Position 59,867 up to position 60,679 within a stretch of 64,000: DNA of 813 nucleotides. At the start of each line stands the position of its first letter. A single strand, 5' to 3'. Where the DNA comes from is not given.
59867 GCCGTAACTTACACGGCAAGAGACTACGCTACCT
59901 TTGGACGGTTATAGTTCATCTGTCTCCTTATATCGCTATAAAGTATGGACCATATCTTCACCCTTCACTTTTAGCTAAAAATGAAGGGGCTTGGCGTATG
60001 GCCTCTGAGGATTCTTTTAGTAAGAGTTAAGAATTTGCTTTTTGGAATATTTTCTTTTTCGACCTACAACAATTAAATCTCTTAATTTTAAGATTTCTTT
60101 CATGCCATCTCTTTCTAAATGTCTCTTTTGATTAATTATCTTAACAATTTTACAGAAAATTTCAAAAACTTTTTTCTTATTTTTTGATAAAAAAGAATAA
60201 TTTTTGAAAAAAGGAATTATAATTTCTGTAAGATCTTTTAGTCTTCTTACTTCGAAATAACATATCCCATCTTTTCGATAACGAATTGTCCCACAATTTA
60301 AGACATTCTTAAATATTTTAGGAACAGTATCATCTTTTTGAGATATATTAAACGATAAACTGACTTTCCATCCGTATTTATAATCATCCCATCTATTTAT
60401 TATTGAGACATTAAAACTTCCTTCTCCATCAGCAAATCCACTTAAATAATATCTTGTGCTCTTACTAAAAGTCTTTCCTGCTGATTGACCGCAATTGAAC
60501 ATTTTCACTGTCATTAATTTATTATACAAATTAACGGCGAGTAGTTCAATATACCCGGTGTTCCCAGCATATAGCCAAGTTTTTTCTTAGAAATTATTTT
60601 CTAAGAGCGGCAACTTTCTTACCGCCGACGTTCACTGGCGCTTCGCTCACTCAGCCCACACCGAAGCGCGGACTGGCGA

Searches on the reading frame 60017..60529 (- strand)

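Call 64: search_protein_families(library=pfam, proteins=[window:60017-60529:-], max_evalue=0.01)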
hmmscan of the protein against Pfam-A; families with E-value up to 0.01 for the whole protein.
window:60017-60529:- (170 aa): 1 family
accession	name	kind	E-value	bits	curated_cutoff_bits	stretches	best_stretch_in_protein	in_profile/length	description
PF00961.24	LAGLIDADG_1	-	2e-20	74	23.1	1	29-129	1-102/102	LAGLIDADG endonuclease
